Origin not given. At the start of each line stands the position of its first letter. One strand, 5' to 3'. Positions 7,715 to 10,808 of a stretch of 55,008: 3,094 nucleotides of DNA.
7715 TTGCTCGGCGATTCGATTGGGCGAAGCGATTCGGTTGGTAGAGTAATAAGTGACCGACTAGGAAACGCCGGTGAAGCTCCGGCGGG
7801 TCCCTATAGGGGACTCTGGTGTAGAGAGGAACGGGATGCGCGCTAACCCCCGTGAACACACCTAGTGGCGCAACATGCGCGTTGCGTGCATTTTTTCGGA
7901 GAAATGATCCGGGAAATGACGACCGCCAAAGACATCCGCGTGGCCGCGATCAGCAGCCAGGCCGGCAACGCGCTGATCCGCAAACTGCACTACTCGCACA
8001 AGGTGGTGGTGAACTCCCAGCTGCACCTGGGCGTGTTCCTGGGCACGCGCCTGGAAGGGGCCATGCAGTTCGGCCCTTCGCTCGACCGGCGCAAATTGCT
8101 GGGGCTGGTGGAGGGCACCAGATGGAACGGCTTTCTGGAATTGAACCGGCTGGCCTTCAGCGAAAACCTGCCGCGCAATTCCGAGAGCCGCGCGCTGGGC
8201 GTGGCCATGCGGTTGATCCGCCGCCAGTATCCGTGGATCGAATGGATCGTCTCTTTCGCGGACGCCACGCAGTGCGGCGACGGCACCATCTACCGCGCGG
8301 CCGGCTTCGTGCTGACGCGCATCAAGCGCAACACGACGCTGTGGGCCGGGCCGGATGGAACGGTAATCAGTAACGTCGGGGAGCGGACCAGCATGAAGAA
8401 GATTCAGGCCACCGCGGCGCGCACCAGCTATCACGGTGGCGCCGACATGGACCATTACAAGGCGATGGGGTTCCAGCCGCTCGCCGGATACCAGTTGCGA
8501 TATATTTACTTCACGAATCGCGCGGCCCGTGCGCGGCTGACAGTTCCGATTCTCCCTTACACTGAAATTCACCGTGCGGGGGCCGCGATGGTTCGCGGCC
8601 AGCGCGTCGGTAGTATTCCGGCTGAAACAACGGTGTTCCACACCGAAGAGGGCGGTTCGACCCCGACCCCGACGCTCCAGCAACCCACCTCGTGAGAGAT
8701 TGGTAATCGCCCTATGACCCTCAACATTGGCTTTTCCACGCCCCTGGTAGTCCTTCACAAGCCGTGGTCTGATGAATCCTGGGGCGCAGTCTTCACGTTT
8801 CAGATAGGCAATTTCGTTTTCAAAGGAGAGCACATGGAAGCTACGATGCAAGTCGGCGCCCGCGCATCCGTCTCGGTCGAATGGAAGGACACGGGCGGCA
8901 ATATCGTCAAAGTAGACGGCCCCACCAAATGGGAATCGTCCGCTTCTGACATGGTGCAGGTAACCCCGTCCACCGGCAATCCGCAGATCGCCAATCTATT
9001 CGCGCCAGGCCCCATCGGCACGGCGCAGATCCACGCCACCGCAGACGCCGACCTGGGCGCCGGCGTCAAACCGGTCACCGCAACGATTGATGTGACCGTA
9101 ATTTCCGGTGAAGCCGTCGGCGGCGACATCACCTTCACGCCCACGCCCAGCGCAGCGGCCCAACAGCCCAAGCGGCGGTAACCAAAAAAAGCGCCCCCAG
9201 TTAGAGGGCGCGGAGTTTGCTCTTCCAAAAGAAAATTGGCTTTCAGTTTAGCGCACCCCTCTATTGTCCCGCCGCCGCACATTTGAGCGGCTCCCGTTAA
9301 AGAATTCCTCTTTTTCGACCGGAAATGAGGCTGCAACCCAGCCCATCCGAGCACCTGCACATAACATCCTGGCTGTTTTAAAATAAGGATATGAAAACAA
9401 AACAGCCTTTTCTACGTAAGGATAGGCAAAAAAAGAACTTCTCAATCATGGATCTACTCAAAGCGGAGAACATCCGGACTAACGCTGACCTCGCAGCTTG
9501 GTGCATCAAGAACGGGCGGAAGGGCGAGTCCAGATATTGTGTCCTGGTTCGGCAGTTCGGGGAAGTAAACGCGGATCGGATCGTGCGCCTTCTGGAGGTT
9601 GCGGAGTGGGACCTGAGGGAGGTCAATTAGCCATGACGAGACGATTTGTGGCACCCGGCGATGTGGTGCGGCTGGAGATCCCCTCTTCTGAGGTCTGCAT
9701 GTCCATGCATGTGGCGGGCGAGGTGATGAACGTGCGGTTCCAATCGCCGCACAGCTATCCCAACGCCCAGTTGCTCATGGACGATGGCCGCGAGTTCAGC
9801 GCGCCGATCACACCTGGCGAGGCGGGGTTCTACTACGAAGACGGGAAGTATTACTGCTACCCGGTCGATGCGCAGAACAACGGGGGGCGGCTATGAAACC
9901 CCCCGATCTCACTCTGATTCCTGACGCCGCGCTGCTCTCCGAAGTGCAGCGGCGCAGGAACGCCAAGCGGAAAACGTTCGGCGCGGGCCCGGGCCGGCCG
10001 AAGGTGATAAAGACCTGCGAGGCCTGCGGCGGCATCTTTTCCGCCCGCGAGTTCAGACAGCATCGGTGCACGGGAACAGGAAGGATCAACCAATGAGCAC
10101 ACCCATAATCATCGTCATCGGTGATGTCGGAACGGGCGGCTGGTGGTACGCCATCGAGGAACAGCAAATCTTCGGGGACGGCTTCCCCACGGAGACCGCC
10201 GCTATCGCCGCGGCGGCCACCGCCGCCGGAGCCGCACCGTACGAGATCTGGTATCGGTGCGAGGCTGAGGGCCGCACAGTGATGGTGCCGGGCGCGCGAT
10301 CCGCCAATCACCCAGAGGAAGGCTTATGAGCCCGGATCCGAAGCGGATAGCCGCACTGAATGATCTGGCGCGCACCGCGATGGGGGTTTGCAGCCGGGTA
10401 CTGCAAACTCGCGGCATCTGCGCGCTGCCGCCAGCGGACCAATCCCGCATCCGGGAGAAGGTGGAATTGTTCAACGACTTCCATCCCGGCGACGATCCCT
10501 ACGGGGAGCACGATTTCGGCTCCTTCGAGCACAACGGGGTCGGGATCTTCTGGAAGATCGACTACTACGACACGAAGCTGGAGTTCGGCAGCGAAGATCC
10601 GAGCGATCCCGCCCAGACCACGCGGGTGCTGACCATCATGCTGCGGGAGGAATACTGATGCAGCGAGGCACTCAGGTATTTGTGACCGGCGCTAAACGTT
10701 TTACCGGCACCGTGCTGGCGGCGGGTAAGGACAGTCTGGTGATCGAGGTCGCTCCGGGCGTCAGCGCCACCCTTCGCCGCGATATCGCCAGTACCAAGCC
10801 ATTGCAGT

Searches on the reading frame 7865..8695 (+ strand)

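Call 63: search_protein_families(library=pfam, proteins=[window:7865-8695:+], max_evalue=0.001)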
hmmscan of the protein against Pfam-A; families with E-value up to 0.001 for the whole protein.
window:7865-8695:+ (276 aa): 1 family
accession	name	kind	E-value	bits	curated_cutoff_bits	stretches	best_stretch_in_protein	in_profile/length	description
PF25680.1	Mom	-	9.6e-50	169.5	27.1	1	24-233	2-201/202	Mom protein family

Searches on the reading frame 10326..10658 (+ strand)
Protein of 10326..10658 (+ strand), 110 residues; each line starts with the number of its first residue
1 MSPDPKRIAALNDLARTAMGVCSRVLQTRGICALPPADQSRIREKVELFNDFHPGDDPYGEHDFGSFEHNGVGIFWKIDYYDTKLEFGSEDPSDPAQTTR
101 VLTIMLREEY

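Call 64: search_protein_families(library=pfam, proteins=[window:10326-10658:+], max_evalue=0.001)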
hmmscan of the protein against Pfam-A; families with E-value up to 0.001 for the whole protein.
window:10326-10658:+ (110 aa): 1 family
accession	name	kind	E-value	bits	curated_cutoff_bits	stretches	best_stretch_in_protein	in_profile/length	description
PF12599.13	DUF3768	-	1.6e-31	108.6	25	1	28-109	2-83/83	Protein of unknown function (DUF3768)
